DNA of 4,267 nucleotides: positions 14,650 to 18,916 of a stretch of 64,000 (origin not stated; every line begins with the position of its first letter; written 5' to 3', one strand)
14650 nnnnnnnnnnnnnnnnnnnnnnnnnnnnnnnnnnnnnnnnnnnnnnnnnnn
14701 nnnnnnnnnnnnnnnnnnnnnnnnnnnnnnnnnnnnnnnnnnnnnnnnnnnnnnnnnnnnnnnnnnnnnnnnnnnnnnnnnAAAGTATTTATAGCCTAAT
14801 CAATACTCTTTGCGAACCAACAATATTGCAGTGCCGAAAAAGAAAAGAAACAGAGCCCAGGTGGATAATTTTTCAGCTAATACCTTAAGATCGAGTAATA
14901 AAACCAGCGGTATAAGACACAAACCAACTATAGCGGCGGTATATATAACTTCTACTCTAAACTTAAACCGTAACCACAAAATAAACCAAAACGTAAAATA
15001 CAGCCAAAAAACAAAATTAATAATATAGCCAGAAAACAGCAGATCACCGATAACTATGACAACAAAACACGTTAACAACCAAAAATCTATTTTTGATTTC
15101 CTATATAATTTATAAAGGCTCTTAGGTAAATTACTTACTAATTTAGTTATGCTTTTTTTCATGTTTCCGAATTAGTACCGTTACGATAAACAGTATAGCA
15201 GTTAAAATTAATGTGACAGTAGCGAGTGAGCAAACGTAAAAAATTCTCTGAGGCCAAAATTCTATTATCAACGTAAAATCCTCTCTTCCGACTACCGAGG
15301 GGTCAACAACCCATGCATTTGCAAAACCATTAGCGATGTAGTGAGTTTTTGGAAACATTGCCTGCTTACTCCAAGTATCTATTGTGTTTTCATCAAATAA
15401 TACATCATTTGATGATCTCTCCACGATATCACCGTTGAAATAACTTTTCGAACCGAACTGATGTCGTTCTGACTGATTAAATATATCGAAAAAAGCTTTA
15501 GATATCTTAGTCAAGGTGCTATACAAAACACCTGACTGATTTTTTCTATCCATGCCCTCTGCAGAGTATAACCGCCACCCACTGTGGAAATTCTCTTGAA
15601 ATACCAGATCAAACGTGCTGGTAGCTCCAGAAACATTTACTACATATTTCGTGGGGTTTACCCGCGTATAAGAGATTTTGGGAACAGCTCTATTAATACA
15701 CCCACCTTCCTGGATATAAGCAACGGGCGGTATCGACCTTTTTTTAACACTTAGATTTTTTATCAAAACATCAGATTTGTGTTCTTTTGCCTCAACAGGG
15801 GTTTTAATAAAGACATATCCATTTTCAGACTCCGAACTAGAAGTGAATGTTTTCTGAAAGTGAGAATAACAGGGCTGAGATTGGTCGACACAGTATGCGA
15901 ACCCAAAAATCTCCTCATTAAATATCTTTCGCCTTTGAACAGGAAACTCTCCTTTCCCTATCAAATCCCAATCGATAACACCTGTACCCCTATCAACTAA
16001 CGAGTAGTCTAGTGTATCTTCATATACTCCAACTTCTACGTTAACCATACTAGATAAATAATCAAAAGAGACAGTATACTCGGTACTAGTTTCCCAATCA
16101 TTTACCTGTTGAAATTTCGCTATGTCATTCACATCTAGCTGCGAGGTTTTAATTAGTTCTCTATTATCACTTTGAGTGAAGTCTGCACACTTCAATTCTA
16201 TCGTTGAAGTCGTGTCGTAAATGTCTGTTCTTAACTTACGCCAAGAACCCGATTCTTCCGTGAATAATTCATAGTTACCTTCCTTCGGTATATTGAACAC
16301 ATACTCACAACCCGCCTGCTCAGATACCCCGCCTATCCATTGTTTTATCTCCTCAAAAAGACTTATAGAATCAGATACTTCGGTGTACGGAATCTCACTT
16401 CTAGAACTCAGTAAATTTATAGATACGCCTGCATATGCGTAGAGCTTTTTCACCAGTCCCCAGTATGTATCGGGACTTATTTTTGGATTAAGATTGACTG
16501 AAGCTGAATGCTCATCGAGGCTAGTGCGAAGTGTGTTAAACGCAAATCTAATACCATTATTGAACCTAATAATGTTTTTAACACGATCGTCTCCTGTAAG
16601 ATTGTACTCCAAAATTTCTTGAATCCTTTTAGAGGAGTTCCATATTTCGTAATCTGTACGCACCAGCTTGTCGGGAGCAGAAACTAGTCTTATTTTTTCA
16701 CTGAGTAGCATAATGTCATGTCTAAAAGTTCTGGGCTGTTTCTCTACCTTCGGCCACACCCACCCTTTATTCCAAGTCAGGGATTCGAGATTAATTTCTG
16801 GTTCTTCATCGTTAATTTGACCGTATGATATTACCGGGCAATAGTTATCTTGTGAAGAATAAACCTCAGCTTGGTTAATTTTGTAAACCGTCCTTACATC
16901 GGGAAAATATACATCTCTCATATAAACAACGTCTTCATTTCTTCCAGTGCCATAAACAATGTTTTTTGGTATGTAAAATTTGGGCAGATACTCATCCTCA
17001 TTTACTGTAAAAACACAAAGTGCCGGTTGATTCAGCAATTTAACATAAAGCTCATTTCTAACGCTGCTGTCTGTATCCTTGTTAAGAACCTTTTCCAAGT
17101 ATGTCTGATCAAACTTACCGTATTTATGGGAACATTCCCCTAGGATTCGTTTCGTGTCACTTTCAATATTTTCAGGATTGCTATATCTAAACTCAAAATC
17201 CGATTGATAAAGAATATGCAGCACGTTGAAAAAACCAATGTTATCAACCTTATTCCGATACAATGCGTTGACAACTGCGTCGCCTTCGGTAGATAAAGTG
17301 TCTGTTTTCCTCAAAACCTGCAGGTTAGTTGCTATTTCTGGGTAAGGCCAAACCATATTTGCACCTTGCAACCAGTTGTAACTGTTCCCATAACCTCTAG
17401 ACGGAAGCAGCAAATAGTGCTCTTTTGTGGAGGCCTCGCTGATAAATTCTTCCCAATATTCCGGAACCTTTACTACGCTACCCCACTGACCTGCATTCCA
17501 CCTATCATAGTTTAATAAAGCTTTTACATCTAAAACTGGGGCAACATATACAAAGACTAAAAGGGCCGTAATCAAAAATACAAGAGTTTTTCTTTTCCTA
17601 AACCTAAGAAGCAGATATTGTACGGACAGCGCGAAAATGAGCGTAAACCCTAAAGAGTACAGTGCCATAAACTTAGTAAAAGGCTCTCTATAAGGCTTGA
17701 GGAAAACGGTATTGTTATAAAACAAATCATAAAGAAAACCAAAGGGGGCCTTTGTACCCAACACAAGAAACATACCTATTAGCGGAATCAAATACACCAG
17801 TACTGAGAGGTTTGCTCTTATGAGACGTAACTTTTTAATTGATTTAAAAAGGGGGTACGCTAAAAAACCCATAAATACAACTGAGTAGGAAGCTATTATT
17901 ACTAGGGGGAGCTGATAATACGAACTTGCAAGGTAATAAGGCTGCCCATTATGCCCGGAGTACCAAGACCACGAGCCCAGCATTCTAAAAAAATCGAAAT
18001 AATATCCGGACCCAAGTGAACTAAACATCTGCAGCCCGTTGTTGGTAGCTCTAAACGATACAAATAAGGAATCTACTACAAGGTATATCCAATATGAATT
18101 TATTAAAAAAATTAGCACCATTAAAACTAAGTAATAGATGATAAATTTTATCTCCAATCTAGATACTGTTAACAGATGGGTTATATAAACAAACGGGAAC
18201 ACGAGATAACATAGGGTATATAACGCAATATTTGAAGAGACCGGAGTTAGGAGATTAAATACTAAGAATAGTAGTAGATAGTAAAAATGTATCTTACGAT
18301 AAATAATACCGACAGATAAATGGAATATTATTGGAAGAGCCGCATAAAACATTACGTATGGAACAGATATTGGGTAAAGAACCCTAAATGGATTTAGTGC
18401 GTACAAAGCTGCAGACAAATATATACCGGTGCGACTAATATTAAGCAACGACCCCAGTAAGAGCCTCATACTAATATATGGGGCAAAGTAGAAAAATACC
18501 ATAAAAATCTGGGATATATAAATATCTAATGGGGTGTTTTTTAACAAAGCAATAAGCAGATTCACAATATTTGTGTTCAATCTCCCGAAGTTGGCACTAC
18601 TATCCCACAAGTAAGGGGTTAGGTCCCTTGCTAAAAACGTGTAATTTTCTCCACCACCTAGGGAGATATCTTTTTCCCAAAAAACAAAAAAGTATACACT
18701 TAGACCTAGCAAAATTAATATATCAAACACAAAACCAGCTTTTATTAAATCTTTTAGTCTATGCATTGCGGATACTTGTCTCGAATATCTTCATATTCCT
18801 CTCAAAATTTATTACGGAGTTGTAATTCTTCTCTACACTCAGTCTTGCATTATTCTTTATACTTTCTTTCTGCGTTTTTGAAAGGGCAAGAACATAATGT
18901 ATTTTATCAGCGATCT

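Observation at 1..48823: Very large (~49 kb, more than 35 genes) glycoconjugate biosynthesis island dominated by GT-C membrane glycosyltransferases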

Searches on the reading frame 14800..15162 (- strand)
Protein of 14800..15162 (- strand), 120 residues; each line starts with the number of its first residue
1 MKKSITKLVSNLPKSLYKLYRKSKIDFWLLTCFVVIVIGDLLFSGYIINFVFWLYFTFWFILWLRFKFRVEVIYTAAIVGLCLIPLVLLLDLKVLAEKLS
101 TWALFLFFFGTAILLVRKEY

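Call 7: search_protein_families(library=pfam, proteins=[window:14800-15162:-], max_evalue=0.01)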
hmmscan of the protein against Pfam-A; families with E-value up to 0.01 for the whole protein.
window:14800-15162:- (120 aa): 0 families

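Call 13: search_protein_families(library=ncbifam, proteins=[window:14800-15162:-], max_evalue=0.01)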
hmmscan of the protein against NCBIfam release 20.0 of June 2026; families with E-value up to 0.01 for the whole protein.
window:14800-15162:- (120 aa): 0 families

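Call 31: search_protein_families(library=pfam, proteins=[window:14800-15162:-], max_evalue=1)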
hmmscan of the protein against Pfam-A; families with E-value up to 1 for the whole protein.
window:14800-15162:- (120 aa): 1 family
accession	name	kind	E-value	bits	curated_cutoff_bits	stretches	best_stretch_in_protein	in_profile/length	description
PF06624.17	RAMP4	-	0.082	13.3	24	1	11-43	22-54/60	Ribosome associated membrane protein RAMP4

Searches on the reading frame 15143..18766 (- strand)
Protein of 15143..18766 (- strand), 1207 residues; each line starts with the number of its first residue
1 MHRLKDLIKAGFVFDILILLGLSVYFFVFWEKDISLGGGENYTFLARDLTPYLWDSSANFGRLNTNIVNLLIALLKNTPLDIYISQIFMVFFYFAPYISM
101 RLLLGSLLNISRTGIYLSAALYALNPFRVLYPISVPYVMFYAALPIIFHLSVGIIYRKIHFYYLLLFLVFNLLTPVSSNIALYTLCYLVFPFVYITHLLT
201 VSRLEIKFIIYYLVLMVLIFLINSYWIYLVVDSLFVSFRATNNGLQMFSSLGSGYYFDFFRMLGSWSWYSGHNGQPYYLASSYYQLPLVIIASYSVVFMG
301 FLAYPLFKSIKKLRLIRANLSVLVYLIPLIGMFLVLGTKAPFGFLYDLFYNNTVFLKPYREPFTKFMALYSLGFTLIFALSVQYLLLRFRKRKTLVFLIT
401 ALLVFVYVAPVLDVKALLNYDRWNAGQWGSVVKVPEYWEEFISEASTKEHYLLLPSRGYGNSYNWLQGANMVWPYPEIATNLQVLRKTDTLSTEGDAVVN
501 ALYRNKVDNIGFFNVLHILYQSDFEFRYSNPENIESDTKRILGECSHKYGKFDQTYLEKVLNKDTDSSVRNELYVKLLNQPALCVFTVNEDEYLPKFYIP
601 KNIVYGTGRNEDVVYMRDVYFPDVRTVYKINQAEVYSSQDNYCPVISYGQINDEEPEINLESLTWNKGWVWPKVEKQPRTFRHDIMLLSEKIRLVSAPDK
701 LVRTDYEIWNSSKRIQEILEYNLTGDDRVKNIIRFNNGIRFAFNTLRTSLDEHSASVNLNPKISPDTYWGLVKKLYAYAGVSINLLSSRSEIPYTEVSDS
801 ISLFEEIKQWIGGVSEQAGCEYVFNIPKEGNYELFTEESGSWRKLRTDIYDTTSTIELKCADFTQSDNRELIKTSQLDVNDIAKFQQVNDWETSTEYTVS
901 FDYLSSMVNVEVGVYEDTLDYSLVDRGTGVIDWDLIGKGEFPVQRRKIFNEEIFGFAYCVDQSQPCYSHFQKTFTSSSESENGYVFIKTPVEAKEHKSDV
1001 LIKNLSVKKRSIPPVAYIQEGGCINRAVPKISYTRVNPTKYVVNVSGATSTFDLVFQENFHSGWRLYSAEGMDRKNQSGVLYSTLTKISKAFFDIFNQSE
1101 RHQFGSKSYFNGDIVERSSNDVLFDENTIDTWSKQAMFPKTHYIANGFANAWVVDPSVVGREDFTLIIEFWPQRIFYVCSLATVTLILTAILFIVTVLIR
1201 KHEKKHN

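Call 7: search_protein_families(library=pfam, proteins=[window:15143-18766:-], max_evalue=0.01)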
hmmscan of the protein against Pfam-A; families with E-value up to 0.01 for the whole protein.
window:15143-18766:- (1207 aa): 0 families

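Call 13: search_protein_families(library=ncbifam, proteins=[window:15143-18766:-], max_evalue=0.01)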
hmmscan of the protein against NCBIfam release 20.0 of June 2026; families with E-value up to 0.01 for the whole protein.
window:15143-18766:- (1207 aa): 0 families

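Call 14: find_homologous_proteins(query=window:15143-18766:-, max_evalue=0.001)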
Query window:15143-18766:- (1207 aa): 6 proteins with E <= 0.001 among 8000 candidates.
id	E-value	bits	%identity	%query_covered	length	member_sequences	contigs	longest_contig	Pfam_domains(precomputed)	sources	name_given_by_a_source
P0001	0.0e+0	1510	100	56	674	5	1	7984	-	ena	-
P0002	4.1e-68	248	31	49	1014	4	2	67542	PF11847.14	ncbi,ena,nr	ncbi:alpha-(1-_3)-arabinofuranosyltransferase family protein [Candidatus Parcubacteria bacterium]|nr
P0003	1.9e-15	74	31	17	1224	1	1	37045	-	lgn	-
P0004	3.1e-10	57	25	23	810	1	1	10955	-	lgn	-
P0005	2.4e-4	37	24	15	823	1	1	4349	-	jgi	-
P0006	3.0e-4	37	24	30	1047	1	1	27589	-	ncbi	-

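Call 15: search_solved_structures(query=window:15143-18766:-, max_evalue=1)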
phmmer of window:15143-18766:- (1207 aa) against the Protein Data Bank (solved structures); distinct sequences matched with E-value up to 1: 1.
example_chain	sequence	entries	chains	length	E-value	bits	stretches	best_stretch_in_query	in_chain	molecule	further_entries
3pt3_A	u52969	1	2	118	0.79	10.6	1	645-687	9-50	E3 ubiquitin-protein ligase UBR5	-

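Call 19: search_solved_structures(query=A1, max_evalue=1, show_alignments=1)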
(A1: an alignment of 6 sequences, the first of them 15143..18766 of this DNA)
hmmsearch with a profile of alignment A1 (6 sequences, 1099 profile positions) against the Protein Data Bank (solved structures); distinct sequences matched with E-value up to 1: 1.
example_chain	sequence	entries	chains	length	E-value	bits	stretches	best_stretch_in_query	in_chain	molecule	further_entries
2x3v_A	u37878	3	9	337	1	10.4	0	644-772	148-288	PROTEIN KINASE C AND CASEIN KINASE SUBSTRATE IN NEURONS PROTEIN 1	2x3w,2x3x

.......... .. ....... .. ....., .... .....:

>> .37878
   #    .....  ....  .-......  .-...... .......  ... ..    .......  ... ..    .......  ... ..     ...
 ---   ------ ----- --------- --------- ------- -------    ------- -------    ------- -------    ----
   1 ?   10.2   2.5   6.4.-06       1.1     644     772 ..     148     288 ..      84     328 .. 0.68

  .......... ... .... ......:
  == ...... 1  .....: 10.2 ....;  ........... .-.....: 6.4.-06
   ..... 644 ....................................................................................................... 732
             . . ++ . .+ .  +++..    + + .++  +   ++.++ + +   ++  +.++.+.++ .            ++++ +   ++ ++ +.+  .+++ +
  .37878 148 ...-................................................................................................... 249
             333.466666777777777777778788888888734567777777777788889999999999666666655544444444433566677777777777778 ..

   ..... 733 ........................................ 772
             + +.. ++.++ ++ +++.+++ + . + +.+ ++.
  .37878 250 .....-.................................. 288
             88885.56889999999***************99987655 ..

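Call 20: search_protein_families(library=pfam, alignment_id=A1, max_evalue=1)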
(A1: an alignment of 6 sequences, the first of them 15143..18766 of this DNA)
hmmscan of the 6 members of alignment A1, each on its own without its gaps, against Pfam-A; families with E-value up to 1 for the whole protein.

A. member 1, window:15143-18766:- (1207 aa): 1 family
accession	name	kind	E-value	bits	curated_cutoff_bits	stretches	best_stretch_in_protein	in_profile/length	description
PF23400.1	CARF_Card1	-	0.052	14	24.6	1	972-1061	18-109/146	Card1 CARF domain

B. families by the number of members that match (of 6 scanned): 4 families
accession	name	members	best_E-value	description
PF11847.13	GT-C_AftD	1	5e-13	Alpha-(1->3)-arabinofuranosyltransferase, N-terminal GT-C domain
PF23400.1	CARF_Card1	1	0.052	Card1 CARF domain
PF18915.5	DUF5667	1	0.061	Domain of unknown function (DUF5667)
PF05941.18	Chordopox_A20R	1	0.088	Chordopoxvirus A20R protein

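Call 22: search_protein_families(library=pfam, proteins=[P0002], max_evalue=0.01)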
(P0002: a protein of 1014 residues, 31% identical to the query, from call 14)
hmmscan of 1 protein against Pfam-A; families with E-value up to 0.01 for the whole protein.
P0002 (1014 aa): 1 family
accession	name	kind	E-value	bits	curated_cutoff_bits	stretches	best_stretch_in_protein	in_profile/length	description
PF11847.13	GT-C_AftD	-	5e-13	48.3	26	1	193-641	169-605/661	Alpha-(1->3)-arabinofuranosyltransferase, N-terminal GT-C domain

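Call 74: search_protein_representatives(protein=window:15197-18766:-)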
Query: 1190 residues. Proteins with E-value up to 0.001 (for the whole library): 1859; up to 1e-10: 792; up to 1e-30: 108. The best 150 are listed.
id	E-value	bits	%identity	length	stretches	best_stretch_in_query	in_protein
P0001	0.0e+00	1510.1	100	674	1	1-674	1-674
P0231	2.2e-166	572.2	32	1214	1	12-1188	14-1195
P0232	2.2e-135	469.5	30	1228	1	15-1187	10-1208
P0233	1.7e-125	436.8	30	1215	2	6-1069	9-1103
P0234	1.7e-120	420.3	31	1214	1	35-1180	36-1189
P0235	1.7e-118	413.6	29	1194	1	86-1183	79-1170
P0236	2.7e-115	403.0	28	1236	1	6-1187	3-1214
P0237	1.9e-108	380.4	30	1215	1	14-1182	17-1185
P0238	3.0e-98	346.5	29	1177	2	13-1104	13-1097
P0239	1.0e-93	331.5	30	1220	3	14-836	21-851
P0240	3.3e-92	326.5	28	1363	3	880-1190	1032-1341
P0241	3.5e-90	319.8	31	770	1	432-1188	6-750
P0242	9.9e-90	318.3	28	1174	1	21-1185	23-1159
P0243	3.8e-88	313.1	32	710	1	520-1187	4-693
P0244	5.6e-87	309.2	28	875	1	350-1188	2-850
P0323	8.3e-33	129.8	27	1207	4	1107-1185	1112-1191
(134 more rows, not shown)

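Call 76: search_protein_families(library=pfam, alignment_id=A4, max_evalue=0.001)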
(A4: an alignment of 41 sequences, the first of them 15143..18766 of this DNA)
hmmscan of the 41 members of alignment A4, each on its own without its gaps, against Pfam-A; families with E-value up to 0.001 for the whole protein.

A. member 1, window:15143-18766:- (1207 aa): 0 families

B. families by the number of members that match (of 41 scanned): 4 families
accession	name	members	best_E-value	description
PF11847.13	GT-C_AftD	31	1.4e-13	Alpha-(1->3)-arabinofuranosyltransferase, N-terminal GT-C domain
PF18915.5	DUF5667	3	7.4e-06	Domain of unknown function (DUF5667)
PF16840.10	ACTL7A_N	1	3.8e-05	Actin-like protein 7A N-terminus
PF02018.23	CBM_4_9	1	0.00014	Carbohydrate binding domain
